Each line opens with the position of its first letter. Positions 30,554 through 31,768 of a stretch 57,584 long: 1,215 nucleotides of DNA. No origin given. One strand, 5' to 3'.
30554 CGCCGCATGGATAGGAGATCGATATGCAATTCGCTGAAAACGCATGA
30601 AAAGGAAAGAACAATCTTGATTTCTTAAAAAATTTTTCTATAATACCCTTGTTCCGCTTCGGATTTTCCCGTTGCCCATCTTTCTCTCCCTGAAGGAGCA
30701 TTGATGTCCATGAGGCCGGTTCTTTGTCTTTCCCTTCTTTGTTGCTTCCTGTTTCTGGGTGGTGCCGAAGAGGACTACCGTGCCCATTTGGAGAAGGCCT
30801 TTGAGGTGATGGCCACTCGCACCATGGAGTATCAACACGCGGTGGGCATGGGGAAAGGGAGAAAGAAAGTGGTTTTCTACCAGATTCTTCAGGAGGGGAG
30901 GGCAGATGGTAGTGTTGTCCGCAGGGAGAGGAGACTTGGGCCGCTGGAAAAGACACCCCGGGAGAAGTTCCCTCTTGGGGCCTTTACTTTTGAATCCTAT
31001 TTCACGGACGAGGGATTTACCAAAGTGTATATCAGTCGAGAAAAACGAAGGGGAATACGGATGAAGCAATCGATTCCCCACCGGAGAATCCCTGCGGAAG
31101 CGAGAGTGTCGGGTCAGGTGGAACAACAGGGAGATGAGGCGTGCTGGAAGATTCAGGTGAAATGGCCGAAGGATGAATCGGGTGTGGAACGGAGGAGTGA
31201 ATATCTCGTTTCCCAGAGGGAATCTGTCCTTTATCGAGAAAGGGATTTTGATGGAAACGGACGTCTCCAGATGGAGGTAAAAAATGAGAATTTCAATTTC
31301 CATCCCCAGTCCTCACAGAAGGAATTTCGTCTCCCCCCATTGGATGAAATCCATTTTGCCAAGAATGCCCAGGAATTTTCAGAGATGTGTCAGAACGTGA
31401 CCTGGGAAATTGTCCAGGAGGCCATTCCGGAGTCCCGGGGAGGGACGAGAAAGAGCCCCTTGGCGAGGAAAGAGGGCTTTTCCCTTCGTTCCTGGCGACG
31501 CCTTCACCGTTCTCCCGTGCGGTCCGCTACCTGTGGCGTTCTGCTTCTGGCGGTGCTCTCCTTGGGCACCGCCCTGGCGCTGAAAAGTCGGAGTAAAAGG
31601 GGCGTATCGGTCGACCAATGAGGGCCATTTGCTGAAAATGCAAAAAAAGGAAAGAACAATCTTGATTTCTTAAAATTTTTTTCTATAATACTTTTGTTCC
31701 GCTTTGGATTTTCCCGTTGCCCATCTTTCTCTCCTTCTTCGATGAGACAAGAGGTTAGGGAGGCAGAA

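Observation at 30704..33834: Mosaic paralogs: near-identical 5' and 3' gene ends flank a strongly diverged centre (P1 versus P2/P4)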

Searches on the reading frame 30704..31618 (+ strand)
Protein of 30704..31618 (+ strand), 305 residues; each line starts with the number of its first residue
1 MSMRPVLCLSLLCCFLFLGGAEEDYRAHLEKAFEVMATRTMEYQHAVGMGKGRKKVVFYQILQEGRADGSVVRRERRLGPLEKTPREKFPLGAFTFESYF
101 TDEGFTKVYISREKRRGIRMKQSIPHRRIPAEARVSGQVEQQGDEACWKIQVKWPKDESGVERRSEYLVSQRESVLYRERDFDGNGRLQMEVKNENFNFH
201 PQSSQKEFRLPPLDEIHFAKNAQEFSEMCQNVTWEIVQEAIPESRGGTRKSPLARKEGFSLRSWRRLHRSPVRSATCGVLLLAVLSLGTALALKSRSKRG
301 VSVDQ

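Call 6: search_protein_families(library=pfam, proteins=[window:30704-31618:+], max_evalue=1)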
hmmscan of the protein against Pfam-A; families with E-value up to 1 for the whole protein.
window:30704-31618:+ (305 aa): 0 families

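Call 7: search_protein_families(library=ncbifam, proteins=[window:30704-31618:+], max_evalue=1)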
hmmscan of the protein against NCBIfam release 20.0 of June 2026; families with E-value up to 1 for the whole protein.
window:30704-31618:+ (305 aa): 0 families

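Call 18: search_protein_representatives(protein=window:30704-31618:+)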
Query: 305 residues. Proteins with E-value up to 0.001 (for the whole library): 35; up to 1e-10: 20; up to 1e-30: 4. The best 35 are listed.
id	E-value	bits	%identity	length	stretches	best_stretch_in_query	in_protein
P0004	4.0e-96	338.1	89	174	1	41-212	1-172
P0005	3.5e-47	177.4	37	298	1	4-297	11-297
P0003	9.4e-45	169.5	42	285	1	21-296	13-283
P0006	6.6e-33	130.6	37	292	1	11-299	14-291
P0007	9.2e-29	117.0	34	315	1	8-237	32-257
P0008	1.2e-27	113.4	34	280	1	8-225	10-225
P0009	5.0e-27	111.3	36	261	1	29-251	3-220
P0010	9.8e-27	110.3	31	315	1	10-299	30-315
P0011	3.6e-26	108.5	33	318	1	5-289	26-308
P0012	6.4e-26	107.7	38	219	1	36-221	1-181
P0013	1.2e-24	103.5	55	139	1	12-125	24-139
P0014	9.8e-23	97.2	34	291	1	13-253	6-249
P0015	2.8e-22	95.7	57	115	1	18-125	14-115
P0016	4.3e-16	75.4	29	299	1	11-234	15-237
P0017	1.2e-15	73.9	41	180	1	23-153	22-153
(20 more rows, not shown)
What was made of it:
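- Tried and rejected: The exhaustive search gave 35 (call 18).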

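Call 23: find_homologous_proteins(query=A1, max_evalue=0.001)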
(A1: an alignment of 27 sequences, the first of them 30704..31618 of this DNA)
Query A1 (27 sequences) (305 aa, profile of the alignment): 10 proteins with E <= 0.001 among 6985 candidates.
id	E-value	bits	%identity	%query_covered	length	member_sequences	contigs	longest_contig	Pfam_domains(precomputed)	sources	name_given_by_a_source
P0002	1.1e-102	361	94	97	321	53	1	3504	-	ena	-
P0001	3.9e-99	349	59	98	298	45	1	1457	-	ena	-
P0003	3.1e-86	307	41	94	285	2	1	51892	-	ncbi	ncbi:MAG: hypothetical protein ACI4SG_05005 [Oligosphaeraceae bacterium]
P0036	4.9e-60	221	24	79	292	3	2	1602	-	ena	-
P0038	3.2e-54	202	26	25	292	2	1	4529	-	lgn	-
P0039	5.6e-52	194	26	25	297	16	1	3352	-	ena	-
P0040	9.1e-48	181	22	78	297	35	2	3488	-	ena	-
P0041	3.6e-45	172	60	50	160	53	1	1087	-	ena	-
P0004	1.4e-43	167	88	57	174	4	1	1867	-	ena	-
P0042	2.6e-25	107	81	44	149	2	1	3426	-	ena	-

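Call 34: predict_structure(alignment_id=A1)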
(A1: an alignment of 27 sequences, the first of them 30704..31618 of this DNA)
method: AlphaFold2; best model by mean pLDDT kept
length: 305 residues; sequences in the alignment: 27
mean_pLDDT: 87.9   pTM: 0.72
mean pLDDT of the five models: 87.9, 86.9, 86.0, 85.8, 85.6
residues with pLDDT >= 90: 218; 70-90: 37; 50-70: 37; < 50: 13
segments of 3 or more residues with pLDDT < 50: 246-257
pLDDT, mean of each block of 10 residues (from residue 1): 67 69 92 98 94 81 96 96 93 96 97 97 95 97 96 96 97 98 95 97 95 98 97 93 55 49 62 80 92 85 57
secondary structure, 60 per line:
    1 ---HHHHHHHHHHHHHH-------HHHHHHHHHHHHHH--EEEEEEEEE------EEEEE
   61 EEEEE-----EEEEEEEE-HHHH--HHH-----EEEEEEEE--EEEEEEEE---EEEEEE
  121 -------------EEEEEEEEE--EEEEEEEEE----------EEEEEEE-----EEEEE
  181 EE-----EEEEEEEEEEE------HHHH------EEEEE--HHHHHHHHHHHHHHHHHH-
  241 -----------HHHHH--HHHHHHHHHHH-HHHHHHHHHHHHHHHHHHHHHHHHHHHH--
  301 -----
elements in order: H4-17 H25-38 E41-49 E56-65 E71-78 H80-83 E94-101 E104-111 E115-120 E134-142 E145-153 E164-170 E176-182 E188-198 H205-208 E215-219 H222-239 H252-256 H259-269 H271-298
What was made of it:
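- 30833..31402 (+): P1 centre, type A: codes the LolA/RseB-like half-barrel. AF2 strands 41-219, pLDDT above 90 (call 34).
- On LolA/RseB structural superfamily: AF2 model of P1: pLDDT 87.9, strands 41-219 (call 34).
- On RseB/MucB sigma-E regulators: The protein has a single barrel plus a membrane anchor (call 34).
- Fold: AF2 pLDDT 87.9 (call 34). The predicted location is the periplasmic face of the inner membrane and not the cell surface (call 34; inference).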

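Call 36: fold_search(model_id=the predicted structure, library=pdb)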
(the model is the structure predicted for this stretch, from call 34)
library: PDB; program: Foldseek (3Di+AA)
matches with E <= 10: 939; with E <= 0.001: 63
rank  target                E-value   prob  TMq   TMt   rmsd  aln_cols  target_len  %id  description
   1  3m4w_A                7.2e-08  1.00  0.45  0.48   4.1       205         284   12  Structural basis for the negative regulation of bacterial stress response by RseB (released 2010-05-05)
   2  3m4w_C                2.3e-07  1.00  0.46  0.50   4.7       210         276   12  Structural basis for the negative regulation of bacterial stress response by RseB (released 2010-05-05)
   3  2v42_A                3.5e-07  1.00  0.48  0.50   3.7       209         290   13  Crystal structure of RseB: a sensor for periplasmic stress response in E. coli (released 2007-08-28)
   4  3m4w_D                6.5e-07  1.00  0.46  0.52   3.8       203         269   11  Structural basis for the negative regulation of bacterial stress response by RseB (released 2010-05-05)
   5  2v43_A                7.2e-07  1.00  0.44  0.51   4.3       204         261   12  Crystal structure of RseB: a sensor for periplasmic stress response in E. coli (released 2007-08-28)
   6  2p4b_A                7.6e-07  1.00  0.46  0.49   5.5       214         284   11  Crystal structure of E.coli RseB (released 2007-05-22)
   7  2p4b_C                8.1e-07  1.00  0.43  0.50   4.2       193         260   11  Crystal structure of E.coli RseB (released 2007-05-22)
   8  9tp6_A                8.1e-07  1.00  0.31  0.36   9.0       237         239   11  Structure of LolA3 from Porphyromonas gingivalis (released 2026-02-18)
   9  9tp6_B                1.8e-06  1.00  0.31  0.37   8.9       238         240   11  Structure of LolA3 from Porphyromonas gingivalis (released 2026-02-18)
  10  6jla_B                2.0e-06  1.00  0.34  0.52   8.7       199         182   10  Crystal structure of a mouse ependymin related protein (released 2020-03-04)
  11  2v42_B                2.7e-06  1.00  0.44  0.47   5.0       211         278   13  Crystal structure of RseB: a sensor for periplasmic stress response in E. coli (released 2007-08-28)
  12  6jla_A                3.2e-06  1.00  0.36  0.54   5.3       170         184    9  Crystal structure of a mouse ependymin related protein (released 2020-03-04)
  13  6jld_A                3.5e-06  1.00  0.34  0.51   5.7       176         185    9  Crystal structure of a human ependymin related protein (released 2019-07-10)
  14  2v43_B                3.7e-06  1.00  0.46  0.50   5.2       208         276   12  Crystal structure of RseB: a sensor for periplasmic stress response in E. coli (released 2007-08-28)
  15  2v43_C                4.2e-06  1.00  0.44  0.49   4.2       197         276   11  Crystal structure of RseB: a sensor for periplasmic stress response in E. coli (released 2007-08-28)
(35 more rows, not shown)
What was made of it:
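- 30833..31402 (+): Foldseek hits to RseB, MucB and LolA (call 36).
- On LolA/RseB structural superfamily: Foldseek PDB: 63 hits at E <= 1e-3, top RseB 3m4w/2v42 (E = 7e-8, TM 0.45-0.50), then LolA3, MucB, LolA, LprG and ependymin (call 36).
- Closest known: LolA / LolB / RseB. Same: The predicted fold matches: Foldseek probability 1.0, TM about 0.45-0.5 to RseB, and hits to LolA, LolA3, MucB, LprG and ependymin (call 36).
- The top Foldseek PDB hits are RseB, MucB, LolA, LolA3 and ependymin (call 36). The centre codes the putative ligand-binding barrel (calls 34, 36).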

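Call 47: find_encoding_contigs(protein=P0038, flank=10000, max_places=3)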
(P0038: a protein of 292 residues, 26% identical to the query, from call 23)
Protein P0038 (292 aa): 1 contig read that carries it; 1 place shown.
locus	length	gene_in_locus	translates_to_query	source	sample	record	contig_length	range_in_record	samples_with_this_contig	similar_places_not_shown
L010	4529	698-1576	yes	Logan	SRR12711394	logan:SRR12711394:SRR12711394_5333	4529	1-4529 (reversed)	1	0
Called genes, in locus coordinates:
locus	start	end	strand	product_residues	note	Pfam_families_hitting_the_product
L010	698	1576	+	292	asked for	-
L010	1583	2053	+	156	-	PF00581:Rhodanese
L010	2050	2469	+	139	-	-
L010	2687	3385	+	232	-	-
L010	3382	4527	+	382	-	?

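Call 48: find_encoding_contigs(protein=P0040, flank=10000, max_places=3)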
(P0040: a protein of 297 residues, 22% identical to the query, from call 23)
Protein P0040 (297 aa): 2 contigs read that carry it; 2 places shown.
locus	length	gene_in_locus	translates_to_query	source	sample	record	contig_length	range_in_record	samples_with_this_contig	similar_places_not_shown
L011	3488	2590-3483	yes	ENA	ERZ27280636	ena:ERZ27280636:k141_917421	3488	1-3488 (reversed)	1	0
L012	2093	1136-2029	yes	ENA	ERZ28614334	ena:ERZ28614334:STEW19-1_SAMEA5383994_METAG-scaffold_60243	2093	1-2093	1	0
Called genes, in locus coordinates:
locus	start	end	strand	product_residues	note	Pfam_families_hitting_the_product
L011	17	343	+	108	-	PF03551:PadR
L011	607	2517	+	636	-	-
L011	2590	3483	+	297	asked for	-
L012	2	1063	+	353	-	?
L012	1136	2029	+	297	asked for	-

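Call 49: find_encoding_contigs(protein=P0039, flank=10000, max_places=3)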
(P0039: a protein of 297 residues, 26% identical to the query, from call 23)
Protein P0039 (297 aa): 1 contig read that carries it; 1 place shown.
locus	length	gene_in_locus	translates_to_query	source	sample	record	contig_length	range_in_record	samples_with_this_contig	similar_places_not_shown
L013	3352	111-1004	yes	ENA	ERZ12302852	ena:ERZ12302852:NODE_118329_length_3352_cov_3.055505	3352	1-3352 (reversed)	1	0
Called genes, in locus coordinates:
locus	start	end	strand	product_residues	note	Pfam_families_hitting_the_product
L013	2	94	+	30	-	?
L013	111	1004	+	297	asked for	-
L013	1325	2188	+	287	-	-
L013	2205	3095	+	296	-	-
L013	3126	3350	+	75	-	?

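Call 63: search_protein_families(library=pfam, alignment_id=A1, max_evalue=0.05)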
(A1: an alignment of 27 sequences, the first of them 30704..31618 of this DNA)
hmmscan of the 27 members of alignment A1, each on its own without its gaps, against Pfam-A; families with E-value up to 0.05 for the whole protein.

A. member 1, window:30704-31618:+ (305 aa): 0 families

B. families by the number of members that match (of 27 scanned): 4 families
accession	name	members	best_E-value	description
PF17131.11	LolA_like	6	3.6e-05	Outer membrane lipoprotein-sorting protein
PF07035.17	RMC1_C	1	0.011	Regulator of MON1-CCZ1 complex, C-terminal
PF12911.12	OppC_N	1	0.015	N-terminal TM domain of oligopeptide transport permease C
PF17128.10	DUF5107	1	0.022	Domain of unknown function (DUF5107)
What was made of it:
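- On Pfam PF17131 LolA_like (sequence family): 6 of 27 family members gave E <= 0.05 hits, best 3.6e-5 (call 63).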

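Call 64: search_solved_structures(query=A1, max_evalue=1)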
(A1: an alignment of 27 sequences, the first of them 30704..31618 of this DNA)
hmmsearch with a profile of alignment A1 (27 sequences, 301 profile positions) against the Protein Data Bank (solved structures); distinct sequences matched with E-value up to 1: 0.
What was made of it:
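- Closest known: LolA / LolB / RseB. Different: A profile search found no sequence match to any PDB chain (call 64).
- Tried and rejected: A profile search against PDB sequences gave no hit (call 64).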
